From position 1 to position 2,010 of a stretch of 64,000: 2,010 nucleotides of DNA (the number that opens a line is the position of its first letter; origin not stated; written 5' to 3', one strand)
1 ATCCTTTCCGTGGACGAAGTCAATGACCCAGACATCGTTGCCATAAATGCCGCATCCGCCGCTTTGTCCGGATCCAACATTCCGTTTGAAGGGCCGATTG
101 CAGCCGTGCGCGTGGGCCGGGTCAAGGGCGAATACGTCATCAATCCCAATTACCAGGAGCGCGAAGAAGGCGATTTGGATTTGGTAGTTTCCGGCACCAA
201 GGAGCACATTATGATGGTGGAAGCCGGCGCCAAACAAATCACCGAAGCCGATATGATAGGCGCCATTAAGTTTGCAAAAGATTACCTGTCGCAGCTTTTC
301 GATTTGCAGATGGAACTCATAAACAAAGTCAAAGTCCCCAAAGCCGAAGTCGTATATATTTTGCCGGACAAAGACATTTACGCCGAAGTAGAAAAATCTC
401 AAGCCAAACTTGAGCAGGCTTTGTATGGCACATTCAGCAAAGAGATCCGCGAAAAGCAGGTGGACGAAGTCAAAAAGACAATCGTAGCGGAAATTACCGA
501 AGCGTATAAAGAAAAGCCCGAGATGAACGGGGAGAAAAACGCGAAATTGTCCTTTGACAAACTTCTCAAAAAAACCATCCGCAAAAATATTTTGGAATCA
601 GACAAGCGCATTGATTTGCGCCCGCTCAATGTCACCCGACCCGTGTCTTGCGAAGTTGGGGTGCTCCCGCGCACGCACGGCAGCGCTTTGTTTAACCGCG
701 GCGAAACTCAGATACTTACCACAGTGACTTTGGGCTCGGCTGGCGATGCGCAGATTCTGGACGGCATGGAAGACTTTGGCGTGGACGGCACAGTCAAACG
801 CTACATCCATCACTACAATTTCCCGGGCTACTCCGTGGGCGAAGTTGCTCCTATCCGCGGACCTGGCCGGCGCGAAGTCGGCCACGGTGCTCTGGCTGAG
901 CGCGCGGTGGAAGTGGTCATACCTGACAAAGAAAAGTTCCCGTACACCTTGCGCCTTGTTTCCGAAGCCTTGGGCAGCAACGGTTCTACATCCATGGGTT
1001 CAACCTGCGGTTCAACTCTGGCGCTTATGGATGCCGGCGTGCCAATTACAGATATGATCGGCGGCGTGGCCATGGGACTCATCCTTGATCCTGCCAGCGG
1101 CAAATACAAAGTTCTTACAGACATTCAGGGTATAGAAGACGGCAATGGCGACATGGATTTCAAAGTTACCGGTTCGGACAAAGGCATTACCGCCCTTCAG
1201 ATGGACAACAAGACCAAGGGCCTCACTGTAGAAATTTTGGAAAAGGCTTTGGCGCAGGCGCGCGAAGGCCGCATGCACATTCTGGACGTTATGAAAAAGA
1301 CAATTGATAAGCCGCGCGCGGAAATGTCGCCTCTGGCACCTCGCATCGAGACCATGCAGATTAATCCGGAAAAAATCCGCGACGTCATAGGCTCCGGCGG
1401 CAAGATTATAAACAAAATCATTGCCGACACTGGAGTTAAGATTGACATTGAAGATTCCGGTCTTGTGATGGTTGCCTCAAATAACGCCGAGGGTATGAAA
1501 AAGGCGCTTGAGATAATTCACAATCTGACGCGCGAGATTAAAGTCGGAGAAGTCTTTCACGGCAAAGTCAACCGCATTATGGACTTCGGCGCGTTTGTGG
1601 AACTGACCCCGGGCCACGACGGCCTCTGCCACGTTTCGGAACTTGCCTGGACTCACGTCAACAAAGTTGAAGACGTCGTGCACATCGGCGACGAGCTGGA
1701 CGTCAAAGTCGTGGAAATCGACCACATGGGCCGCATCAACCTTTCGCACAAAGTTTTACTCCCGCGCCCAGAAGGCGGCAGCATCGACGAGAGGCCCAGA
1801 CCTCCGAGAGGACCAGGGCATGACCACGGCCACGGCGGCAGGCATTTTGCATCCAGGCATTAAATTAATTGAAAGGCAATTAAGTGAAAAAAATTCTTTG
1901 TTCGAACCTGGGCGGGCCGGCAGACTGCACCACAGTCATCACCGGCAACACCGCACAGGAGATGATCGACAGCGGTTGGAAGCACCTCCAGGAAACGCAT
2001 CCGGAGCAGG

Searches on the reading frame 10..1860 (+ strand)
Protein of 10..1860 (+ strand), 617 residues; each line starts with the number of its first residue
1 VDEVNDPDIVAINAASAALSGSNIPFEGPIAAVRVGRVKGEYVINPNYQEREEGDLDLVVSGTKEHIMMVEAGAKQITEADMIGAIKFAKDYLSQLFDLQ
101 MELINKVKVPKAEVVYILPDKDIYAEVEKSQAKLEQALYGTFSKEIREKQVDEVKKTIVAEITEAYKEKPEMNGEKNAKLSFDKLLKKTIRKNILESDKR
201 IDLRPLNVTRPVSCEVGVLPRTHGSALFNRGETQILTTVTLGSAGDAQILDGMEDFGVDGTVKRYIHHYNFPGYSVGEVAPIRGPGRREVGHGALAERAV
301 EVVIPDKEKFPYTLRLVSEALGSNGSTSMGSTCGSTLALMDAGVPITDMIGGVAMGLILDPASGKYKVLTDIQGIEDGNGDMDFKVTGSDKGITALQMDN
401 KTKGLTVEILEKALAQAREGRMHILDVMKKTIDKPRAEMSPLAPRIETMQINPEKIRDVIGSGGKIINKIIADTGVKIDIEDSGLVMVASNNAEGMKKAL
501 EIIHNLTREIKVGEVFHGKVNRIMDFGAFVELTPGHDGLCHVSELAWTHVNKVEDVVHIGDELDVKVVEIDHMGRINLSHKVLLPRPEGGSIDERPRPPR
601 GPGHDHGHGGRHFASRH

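Call 10: search_protein_families(library=ncbifam, proteins=[window:10-1860:+], max_evalue=0.00001)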
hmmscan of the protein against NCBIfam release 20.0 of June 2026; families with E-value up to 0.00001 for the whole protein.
window:10-1860:+ (617 aa): 30 families (the best 25 are shown)
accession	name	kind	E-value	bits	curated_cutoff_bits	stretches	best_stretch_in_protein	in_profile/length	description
NF008805.1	PRK11824.1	equivalog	6.4e-231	768.4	471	1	1-581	115-681/683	polyribonucleotide nucleotidyltransferase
TIGR03591.1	polynuc_phos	equivalog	4.8e-230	765.6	525.05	1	1-582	111-688/689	polyribonucleotide nucleotidyltransferase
TIGR02696.1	pppGpp_PNP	exception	1.7e-154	516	1106.75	1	8-578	131-718/720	guanosine pentaphosphate synthetase I/polyribonucleotide nucleotidyltransferase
TIGR02065.1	ECX1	equivalog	5.6e-31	107.6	318.7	1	193-433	2-227/230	exosome complex exonuclease Rrp41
NF005208.0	PRK06676.1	equivalog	6.8e-23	81.3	368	1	490-587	171-268/391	30S ribosomal protein S1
NF000907.0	PRK00087.1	equivalog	1.4e-22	79.7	624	1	506-583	557-635/671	bifunctional 4-hydroxy-3-methylbut-2-enyl diphosphate reductase/30S ribosomal protein S1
NF010379.0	PRK13806.1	equivalog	4.6e-21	75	648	1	481-578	171-273/491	30S ribosomal protein S1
NF006363.0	PRK08582.1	equivalog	8.9e-20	71.3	171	1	510-589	3-82/140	S1 domain-containing RNA-binding protein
NF005973.0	PRK08059.1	equivalog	6.7e-19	68.2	148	1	508-589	3-85/123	S1 domain-containing post-transcriptional regulator GSP13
NF004952.0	PRK06299.1-2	equivalog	8.6e-19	67.3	524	1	505-584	296-377/580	30S ribosomal protein S1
NF040579.1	S1_dom_CvfD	subfamily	2.9e-17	62.9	117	1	511-585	2-77/113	CvfD/Ygs/GSP13 family RNA-binding post-transcriptional regulator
NF004953.0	PRK06299.1-3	equivalog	5.5e-17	61.3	720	1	503-582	289-370/580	30S ribosomal protein S1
TIGR00717.1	rpsA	equivalog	6.3e-17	61.3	577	1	506-587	266-349/516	30S ribosomal protein S1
NF005911.0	PRK07899.1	equivalog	2e-16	59.8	691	1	502-581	198-277/486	30S ribosomal protein S1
NF004473.0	PRK05807.1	equivalog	5.8e-15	55.9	178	1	510-581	3-73/136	S1 domain-containing RNA-binding protein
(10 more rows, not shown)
